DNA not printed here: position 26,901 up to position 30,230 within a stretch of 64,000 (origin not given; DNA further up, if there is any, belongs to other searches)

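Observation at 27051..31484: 1009-aa acidic orphan protein and divergently transcribed ATPase-wHTH regulator inside the secretion block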

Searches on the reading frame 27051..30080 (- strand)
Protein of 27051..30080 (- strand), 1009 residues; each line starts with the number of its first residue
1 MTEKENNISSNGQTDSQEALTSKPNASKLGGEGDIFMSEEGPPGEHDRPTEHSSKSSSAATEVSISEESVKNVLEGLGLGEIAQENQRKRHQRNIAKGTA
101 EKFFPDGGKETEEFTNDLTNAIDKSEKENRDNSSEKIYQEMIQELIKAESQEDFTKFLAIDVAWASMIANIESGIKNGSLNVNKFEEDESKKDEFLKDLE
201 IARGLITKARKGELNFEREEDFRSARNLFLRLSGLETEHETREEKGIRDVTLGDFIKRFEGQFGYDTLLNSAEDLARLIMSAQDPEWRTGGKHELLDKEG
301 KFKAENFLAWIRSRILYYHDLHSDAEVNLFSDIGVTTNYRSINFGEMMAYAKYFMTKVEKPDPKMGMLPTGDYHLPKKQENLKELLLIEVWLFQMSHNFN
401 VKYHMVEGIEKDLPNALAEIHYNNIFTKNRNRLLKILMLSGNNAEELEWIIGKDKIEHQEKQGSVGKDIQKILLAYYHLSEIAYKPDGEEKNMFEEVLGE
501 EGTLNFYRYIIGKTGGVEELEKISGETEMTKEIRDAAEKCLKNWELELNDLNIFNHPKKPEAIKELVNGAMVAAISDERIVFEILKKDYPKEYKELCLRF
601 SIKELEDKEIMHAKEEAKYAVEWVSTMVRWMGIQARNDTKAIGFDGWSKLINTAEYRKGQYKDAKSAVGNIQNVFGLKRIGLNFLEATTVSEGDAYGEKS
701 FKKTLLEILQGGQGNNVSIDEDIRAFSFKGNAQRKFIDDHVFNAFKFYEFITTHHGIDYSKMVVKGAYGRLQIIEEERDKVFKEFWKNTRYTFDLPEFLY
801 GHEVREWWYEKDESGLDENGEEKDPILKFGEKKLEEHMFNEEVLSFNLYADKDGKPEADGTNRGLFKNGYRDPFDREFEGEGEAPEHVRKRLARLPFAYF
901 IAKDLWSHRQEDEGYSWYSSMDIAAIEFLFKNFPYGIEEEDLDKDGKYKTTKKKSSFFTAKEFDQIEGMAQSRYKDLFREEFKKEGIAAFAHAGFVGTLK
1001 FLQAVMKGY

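Call 4: search_protein_families(library=pfam, proteins=[window:27051-30080:-], max_evalue=1)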
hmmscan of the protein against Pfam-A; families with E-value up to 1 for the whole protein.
window:27051-30080:- (1009 aa): 1 family
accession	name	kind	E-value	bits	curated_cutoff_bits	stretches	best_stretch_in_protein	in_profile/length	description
PF03726.19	PNPase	-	0.069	14.1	24.6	1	112-152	8-48/81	Polyribonucleotide nucleotidyltransferase, RNA binding domain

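Call 8: find_homologous_proteins(query=window:27051-30080:-)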
Query window:27051-30080:- (1009 aa): 4 proteins with E <= 0.001 among 8000 candidates.
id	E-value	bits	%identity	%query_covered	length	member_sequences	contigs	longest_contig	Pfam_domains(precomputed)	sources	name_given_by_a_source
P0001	0.0e+0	2279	100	100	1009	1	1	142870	-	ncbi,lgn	ncbi:MAG: hypothetical protein V1697_00490 [Candidatus Levyibacteriota bacterium]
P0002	0.0e+0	1399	64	100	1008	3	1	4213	-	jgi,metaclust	metaclust:\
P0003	5.1e-266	904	49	100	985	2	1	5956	-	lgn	-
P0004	3.6e-155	537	36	99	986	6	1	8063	-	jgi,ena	-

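Call 9: search_protein_families(library=ncbifam, proteins=[window:27051-30080:-], max_evalue=0.1)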
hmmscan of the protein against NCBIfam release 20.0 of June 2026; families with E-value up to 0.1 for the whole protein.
window:27051-30080:- (1009 aa): 0 families

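Call 15: find_encoding_contigs(protein=P0002, flank=10000, max_places=3)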
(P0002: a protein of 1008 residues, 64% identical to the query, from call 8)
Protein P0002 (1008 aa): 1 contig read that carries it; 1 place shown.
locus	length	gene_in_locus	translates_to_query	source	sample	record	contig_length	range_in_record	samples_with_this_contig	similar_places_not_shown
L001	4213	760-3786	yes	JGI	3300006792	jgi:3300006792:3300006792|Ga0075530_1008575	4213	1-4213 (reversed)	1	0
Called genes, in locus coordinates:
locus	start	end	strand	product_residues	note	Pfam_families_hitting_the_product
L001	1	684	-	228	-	?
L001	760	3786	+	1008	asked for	-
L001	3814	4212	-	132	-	?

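Call 16: find_encoding_contigs(protein=P0004, flank=10000, max_places=3)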
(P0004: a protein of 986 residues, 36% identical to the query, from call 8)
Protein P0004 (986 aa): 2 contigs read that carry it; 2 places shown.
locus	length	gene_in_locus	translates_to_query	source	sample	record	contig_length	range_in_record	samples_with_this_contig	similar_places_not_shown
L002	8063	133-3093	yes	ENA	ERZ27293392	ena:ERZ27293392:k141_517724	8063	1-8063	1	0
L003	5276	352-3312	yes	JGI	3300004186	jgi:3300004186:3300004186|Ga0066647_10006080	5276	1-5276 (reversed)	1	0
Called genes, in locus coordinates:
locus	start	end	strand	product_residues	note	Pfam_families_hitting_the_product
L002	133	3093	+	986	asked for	-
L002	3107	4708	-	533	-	-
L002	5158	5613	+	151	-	PF00293:NUDIX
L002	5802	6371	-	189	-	-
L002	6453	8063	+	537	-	?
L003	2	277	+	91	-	?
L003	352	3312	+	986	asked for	-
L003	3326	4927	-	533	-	-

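Call 17: find_encoding_contigs(protein=P0003, flank=10000, max_places=3)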
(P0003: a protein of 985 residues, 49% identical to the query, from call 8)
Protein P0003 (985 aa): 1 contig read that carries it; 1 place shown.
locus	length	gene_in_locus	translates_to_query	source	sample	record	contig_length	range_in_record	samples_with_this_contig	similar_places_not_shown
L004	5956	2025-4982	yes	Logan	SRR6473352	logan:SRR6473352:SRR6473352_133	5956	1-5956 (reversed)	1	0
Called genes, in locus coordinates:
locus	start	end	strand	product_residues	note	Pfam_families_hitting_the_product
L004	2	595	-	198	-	?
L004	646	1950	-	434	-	PF00486:Trans_reg_C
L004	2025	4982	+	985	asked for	-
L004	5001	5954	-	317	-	?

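Call 33: search_protein_representatives(alignment_id=A1)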
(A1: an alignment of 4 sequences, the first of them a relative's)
Query: 4 sequences, 995 profile positions. Proteins with E-value up to 0.001 (for the whole library): 282; up to 1e-10: 237; up to 1e-30: 140. The best 150 are listed.
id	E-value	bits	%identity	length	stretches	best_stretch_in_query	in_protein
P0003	0.0e+00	1724.0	-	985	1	1-995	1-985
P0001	0.0e+00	1707.6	-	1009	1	1-995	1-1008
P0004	0.0e+00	1547.6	-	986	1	1-994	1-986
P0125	0.0e+00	1039.3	-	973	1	1-995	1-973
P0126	1.4e-244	831.0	-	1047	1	1-995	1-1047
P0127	4.9e-198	676.9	-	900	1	13-994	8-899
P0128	8.1e-192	656.3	-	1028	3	1-483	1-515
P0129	2.1e-173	595.4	-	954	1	189-993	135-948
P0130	1.1e-170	586.4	-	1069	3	583-994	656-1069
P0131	4.1e-167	574.5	-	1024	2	168-993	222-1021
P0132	4.6e-167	574.4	-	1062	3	625-992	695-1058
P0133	2.3e-162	558.8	-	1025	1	100-992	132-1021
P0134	2.3e-156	539.0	-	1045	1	1-991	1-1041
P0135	1.7e-147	509.6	-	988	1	12-994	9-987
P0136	8.2e-126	437.8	-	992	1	1-990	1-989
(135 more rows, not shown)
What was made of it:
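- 27051..29972 (-): Large acidic protein read from the internal start Met37 (973 aa plus stop). Class A body of unknown fold. Family of 282 clusters (call 33).
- Checked: It has 3 full-length homologues at 36-64% identity (call 8), and a profile search finds 282 clusters (call 33).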

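Call 37: find_homologous_proteins(query=A3, max_evalue=1e-10)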
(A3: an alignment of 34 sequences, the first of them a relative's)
Query A3 (34 sequences) (1009 aa, profile of the alignment): 4 proteins with E <= 1e-10 among 8000 candidates.
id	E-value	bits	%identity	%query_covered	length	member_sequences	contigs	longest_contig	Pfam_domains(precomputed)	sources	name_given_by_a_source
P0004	4.5e-284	963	36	99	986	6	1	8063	-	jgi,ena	-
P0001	2.2e-283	961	100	100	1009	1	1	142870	-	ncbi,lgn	ncbi:MAG: hypothetical protein V1697_00490 [Candidatus Levyibacteriota bacterium]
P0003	1.5e-282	958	49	100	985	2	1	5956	-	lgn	-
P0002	6.9e-278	943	64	100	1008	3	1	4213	-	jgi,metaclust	metaclust:\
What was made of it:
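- Tried and rejected: A word-indexed search with a 34-sequence profile found nothing new (call 37).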

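Call 63: predict_structure(alignment_id=A3)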
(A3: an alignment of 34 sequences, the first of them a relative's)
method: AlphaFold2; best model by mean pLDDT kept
length: 1009 residues; sequences in the alignment: 34
mean_pLDDT: 78.4   pTM: 0.71
mean pLDDT of the five models: 78.4, 77.1, 75.4, 75.0, 74.4
residues with pLDDT >= 90: 328; 70-90: 446; 50-70: 127; < 50: 108
segments of 3 or more residues with pLDDT < 50: 1-66, 242-246, 259-267, 852-856, 858-862, 877-881
pLDDT, mean of each block of 10 residues (from residue 1): 31 36 37 33 32 28 40 56 74 78 76 80 71 70 84 84 77 77 75 87 87 84 87 70 53 67 51 90 84 85 94 95 94 85 93 87 59 88 95 96 90 92 85 90 88 84 92 97 87 94 93 89 77 92 94 90 94 86 80 74 65 87 95 94 89 91 77 90 93 71 91 90 87 90 92 85 78 85 89 87 91 76 86 93 83 48 50 49 56 90 89 77 87 78 67 79 90 84 67 59 56
secondary structure, 60 per line:
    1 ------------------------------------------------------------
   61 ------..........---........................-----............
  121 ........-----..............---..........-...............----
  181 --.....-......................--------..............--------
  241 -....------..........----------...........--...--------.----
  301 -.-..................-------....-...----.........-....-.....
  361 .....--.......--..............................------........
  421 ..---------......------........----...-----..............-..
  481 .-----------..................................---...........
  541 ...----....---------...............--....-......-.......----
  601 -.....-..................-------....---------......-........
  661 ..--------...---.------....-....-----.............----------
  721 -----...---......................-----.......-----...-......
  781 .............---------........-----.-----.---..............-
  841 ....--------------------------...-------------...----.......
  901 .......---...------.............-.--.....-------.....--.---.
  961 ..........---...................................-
elements in order (helices of 4 or more, strands of 3 or more residues): H67-76 H80-103 H109-128 H134-147 H151-160 H162-176 H183-187 H189-210 H219-232 H242-245 H252-261 H272-282 H304-321 H329-332 E334-336 E341-343 H344-349 H351-354 E356-362 E368-374 H377-406 H413-422 H432-437 H444-451 H464-477 H493-526 H530-543 H548-551 H561-575 H578-581 H583-588 H590-596 H602-606 H608-625 H633-636 H646-651 H653-662 H684-687 E689-692 E701-704 H705-710 E726-728 H732-753 H759-762 E763-765 E771-773 H775-793 E803-810 E826-833 H834-838 H841-844 E871-873 E887-889 H894-907 H920-932 E937-941 E949-953 H960-970 H974-1008
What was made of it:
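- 27051..29972 (-): AF2 model pLDDT 78, pTM 0.71 (call 63).
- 27057..27161 (-): C-terminal long helix (aa 974-1008) with a hydrophobic or amphipathic stretch and a Lys-containing tail. Call 63 (helix H974-1008).
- Checked: Residues 1-66 are predicted disordered, pLDDT below 50 (call 63).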

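Call 65: fold_search(model_id=the predicted structure, library=pdb)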
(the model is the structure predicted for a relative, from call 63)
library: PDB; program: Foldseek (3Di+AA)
matches with E <= 10: 187; with E <= 0.001: 0
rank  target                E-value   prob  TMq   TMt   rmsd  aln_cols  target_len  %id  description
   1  4or2_B                5.1e-01  0.10  0.08  0.17  24.3       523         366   10  Human class C G protein-coupled metabotropic glutamate receptor 1 in complex with a negative allosteric modulator (released 2014-03-19)
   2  7p3x_A                6.9e-01  0.06  0.07  0.10  21.9       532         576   11  Homology model of the full-length AP-3 complex in a compact open conformation (released 2021-09-29)
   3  5dis_A                8.6e-01  0.04  0.08  0.08  30.8       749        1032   10  Crystal structure of a CRM1-RanGTP-SPN1 export complex bound to a 113 amino acid FG-repeat containing fragment of Nup2 (released 2015-11-04)
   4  5c6g_A                9.0e-01  0.06  0.09  0.13  26.4       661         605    9  Structural Insights into the Scc2-Scc4 Cohesin Loader (released 2015-08-05)
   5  3nc0_D                9.7e-01  0.06  0.11  0.11  25.1       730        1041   11  Crystal structure of the HIV-1 Rev NES-CRM1-RanGTP nuclear export complex (crystal II) (released 2010-10-27)
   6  7wgi                  1.0e+00  0.05  0.07  0.14  19.2       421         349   11  Crystal structure of AflSQS from Aspergillus flavus (released 2022-11-09)
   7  5c6g_C                1.1e+00  0.04  0.07  0.11  27.2       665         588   10  Structural Insights into the Scc2-Scc4 Cohesin Loader (released 2015-08-05)
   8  5fbu                  1.2e+00  0.04  0.06  0.07  21.3       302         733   14  Crystal structure of rifampin phosphotransferase RPH-Lm from Listeria monocytogenes in complex with rifampin-phosphate (released 2015-12-30)
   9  1aep                  1.2e+00  0.10  0.06  0.20  12.6       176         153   15  MOLECULAR STRUCTURE OF AN APOLIPOPROTEIN DETERMINED AT 2.5-ANGSTROMS RESOLUTION (released 1994-01-31)
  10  3icq_U                1.2e+00  0.04  0.09  0.09  24.9       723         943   12  Karyopherin nuclear state (released 2009-08-25)
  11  5fbt                  1.4e+00  0.04  0.07  0.08  26.1       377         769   14  Crystal structure of rifampin phosphotransferase RPH-Lm from Listeria monocytogenes in complex with rifampin (released 2015-12-30)
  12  3ea5_B                1.4e+00  0.04  0.10  0.11  25.1       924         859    9  Kap95p Binding Induces the Switch Loops of RanGDP to adopt the GTP-bound Conformation: Implications for Nuclear Import (released 2008-10-21)
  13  3wyg_C                1.7e+00  0.03  0.08  0.08  26.2       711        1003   10  Crystal structure of Xpo1p-PKI-Gsp1p-GTP complex (released 2014-11-12)
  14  7zlh_A                1.8e+00  0.06  0.09  0.12  20.9       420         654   10  Cryo-EM structure of C-mannosyltransferase CeDPY19, in apo state, bound to CMT2-Fab and anti-Fab nanobody (released 2023-01-11)
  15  8b23_A                2.0e+00  0.03  0.09  0.11  30.6       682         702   10  Time-resolved structure of K+-dependent Na+-PPase from Thermotoga maritima 600-seconds post reaction initiation with N (released 2024-01-17)
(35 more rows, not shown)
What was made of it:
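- On Any described protein family or fold (for the large protein): Foldseek PDB best E 0.5, TM at most 0.11 (call 65).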

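Call 71: fold_search(model_id=the predicted structure, library=viral)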
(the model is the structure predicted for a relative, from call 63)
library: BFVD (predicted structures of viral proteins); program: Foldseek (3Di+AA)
matches with E <= 10: 92; with E <= 0.001: 0
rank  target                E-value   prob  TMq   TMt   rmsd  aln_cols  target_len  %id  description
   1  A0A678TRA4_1          7.2e-02  0.08  0.06  0.06  28.4       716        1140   10  Genome polyprotein (Fragment) [Ornithogalum mosaic virus]
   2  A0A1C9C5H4            1.2e-01  0.10  0.08  0.09  32.2       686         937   13  Uncharacterized protein [Heterosigma akashiwo virus 01]
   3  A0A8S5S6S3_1          3.4e-01  0.08  0.08  0.08  30.9       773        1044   10  Uncharacterized protein [Podoviridae sp. ctsUe5]
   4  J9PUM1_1              4.1e-01  0.05  0.06  0.07  29.0       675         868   11  Tail tape measure protein [Bacillus phage BCD7]
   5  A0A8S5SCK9            6.3e-01  0.04  0.07  0.09  26.3       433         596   10  Minor capsid protein [Siphoviridae sp. ctqBc4]
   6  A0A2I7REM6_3          6.6e-01  0.04  0.08  0.06  32.3       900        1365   10  Coil containing protein [Vibrio phage 1.169.O._10N.261.52.B1]
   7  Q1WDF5                6.6e-01  0.03  0.07  0.06  43.2       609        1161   11  (no name in the UniProt tables at hand)
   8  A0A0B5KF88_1          7.2e-01  0.02  0.07  0.06  37.5      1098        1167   11  RNA-directed RNA polymerase L [Shuangao Insect Virus 1]
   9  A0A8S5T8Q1            7.9e-01  0.03  0.07  0.06  35.6       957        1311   11  Uncharacterized protein [Podoviridae sp. ctU557]
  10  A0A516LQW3            8.2e-01  0.02  0.06  0.06  49.6       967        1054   11  (no name in the UniProt tables at hand)
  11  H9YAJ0                9.3e-01  0.03  0.07  0.08  48.0       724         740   12  Internal virion protein C [Vibrio phage VP3]
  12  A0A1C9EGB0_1          9.7e-01  0.03  0.06  0.06  37.0       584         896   11  Viral structural protein [Acidianus two-tailed phage variant 1]
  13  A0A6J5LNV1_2          1.0e+00  0.04  0.09  0.08  33.5       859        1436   11  N-acetyltransferase domain-containing protein [uncultured Caudovirales phage]
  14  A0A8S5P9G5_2          1.0e+00  0.03  0.07  0.07  32.5       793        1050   10  Minor tail protein (Fragment) [Myoviridae sp. ctTYJ16]
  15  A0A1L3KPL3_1          1.1e+00  0.05  0.08  0.08  20.9       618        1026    9  RNA-dependent RNA polymerase (Fragment) [Shahe bunya-like virus 4]
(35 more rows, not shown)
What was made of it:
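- On Any described protein family or fold (for the large protein): BFVD best E 0.07 (call 71).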

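Call 72: search_solved_structures(query=A3, max_evalue=10)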
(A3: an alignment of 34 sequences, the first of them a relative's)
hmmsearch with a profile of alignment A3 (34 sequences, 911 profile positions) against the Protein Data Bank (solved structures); distinct sequences matched with E-value up to 10: 14.
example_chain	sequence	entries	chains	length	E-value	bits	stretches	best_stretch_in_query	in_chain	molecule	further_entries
8qae_A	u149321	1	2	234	0.44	11.8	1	127-241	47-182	sc-apCC-6-SLLA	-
4tql_A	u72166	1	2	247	0.69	11.2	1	61-241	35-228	Three helix bundle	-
9k8a_A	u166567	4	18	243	1.2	10.4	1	116-249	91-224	Cage-t32-Zn1-HEHE-34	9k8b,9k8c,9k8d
5cwo_A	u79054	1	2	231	1.7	9.8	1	57-239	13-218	Designed helical repeat protein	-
7n6g_5I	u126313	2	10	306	2.4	9.4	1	92-193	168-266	FAP119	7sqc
9e5c_4u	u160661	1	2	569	2.6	9.3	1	55-169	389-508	TbRSP63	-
8a3k_UNK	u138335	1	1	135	2.8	9.1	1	128-217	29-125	sc-apCC-4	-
9r1j_A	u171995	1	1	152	3.4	8.9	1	104-220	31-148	sc-apCC-4-NR-1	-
7cu3_B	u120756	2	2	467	3.6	8.8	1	36-81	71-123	Transmembrane protein FAM155A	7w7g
7kl9_E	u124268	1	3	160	3.8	8.7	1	108-217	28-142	CTC-445.2 inhibitor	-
9fed_A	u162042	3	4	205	5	8.3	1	94-218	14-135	Chains: A | Transmembrane protein gp41,Y26L-covNHR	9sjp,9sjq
6xh5_A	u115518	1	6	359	5.3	8.2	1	58-218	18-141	helical fusion design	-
4eru_A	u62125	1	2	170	5.6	8.2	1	116-245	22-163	YciF Bacterial Stress Response Protein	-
8oyx_A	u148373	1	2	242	7.2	7.8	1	96-253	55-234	De novo designed soluble GPCR-like protein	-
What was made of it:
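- On Any described protein family or fold (for the large protein): PDB profile best E 0.44 (call 72).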
